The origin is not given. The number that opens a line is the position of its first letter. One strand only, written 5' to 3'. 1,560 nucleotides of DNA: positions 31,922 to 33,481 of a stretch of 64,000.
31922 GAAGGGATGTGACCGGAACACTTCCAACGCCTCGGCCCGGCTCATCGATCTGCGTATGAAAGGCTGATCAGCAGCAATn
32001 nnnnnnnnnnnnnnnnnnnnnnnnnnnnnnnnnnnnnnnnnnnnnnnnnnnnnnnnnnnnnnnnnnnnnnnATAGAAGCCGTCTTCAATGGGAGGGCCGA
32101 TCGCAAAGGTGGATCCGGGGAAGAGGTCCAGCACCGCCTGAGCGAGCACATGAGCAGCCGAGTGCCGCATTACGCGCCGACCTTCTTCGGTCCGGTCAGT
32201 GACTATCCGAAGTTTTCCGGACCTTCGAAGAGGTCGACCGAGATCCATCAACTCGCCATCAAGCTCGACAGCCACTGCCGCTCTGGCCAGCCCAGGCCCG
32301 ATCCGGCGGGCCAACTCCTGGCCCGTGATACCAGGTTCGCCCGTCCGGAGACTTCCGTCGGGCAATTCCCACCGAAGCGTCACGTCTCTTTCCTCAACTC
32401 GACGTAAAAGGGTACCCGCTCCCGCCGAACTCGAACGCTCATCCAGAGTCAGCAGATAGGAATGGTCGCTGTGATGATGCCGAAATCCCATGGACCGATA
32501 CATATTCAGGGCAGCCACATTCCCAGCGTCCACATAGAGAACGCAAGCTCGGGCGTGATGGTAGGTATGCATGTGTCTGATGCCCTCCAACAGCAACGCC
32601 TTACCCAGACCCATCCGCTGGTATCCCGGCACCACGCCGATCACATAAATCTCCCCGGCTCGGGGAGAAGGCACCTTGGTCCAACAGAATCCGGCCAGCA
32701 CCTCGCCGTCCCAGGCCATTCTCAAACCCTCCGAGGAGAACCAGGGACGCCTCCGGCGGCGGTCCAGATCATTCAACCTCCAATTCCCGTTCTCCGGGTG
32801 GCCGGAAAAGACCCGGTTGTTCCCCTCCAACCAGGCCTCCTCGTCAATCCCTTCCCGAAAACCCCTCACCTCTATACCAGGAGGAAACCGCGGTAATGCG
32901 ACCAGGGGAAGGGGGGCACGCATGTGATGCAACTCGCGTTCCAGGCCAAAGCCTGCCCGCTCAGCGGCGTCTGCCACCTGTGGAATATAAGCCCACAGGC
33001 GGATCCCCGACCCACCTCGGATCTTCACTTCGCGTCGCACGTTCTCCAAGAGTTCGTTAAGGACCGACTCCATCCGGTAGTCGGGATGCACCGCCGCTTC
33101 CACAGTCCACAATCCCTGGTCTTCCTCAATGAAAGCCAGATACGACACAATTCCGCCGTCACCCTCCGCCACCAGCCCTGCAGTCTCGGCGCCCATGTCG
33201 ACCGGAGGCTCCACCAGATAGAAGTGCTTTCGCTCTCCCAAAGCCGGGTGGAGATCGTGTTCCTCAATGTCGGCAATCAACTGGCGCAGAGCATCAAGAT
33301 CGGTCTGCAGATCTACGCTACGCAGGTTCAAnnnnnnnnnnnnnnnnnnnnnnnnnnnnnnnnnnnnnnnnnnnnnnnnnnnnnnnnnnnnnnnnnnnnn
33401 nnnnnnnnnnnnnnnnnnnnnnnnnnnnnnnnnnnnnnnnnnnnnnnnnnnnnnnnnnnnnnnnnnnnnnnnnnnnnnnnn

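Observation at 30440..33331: In-frame fusion of a double-GNAT (mycothiol synthase MshD-like) module to threonyl-tRNA synthetase, with an internal SD+GTG at the junction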

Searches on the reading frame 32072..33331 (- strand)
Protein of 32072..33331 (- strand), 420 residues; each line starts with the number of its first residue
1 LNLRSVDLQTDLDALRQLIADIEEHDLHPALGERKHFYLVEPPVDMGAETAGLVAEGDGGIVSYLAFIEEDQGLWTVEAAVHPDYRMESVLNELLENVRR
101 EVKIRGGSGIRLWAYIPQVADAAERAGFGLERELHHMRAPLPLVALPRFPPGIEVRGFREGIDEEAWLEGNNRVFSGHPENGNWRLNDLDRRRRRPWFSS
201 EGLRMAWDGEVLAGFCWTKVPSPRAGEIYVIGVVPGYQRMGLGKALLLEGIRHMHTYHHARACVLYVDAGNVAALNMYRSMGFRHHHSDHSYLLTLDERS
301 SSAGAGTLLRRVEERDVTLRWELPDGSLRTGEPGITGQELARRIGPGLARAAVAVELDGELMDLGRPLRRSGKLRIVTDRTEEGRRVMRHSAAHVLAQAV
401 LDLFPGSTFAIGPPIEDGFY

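Call 30: search_protein_representatives(protein=window:32072-33331:-)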
Query: 420 residues. Proteins with E-value up to 0.001 (for the whole library): 8013; up to 1e-10: 3077; up to 1e-30: 327. The best 150 are listed.
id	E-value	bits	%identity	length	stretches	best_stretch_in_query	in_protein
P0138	3.8e-135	467.7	67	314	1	3-309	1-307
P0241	5.4e-63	229.9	45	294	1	10-287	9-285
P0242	2.4e-59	217.9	42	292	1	1-292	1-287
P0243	1.2e-58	215.7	43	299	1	2-288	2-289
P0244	4.0e-58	213.9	42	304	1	3-296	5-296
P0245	4.8e-58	213.6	43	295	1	3-295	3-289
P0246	1.3e-57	212.2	46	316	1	70-292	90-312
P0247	7.4e-57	209.7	46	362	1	3-244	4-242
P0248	2.4e-55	204.8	41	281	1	14-293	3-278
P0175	1.7e-54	202.0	42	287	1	13-294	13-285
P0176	3.7e-54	200.8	48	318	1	1-226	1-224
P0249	3.4e-52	194.4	38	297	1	3-294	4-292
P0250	3.4e-52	194.4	46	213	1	105-293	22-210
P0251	6.0e-52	193.6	43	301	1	69-293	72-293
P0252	4.6e-51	190.6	43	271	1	18-290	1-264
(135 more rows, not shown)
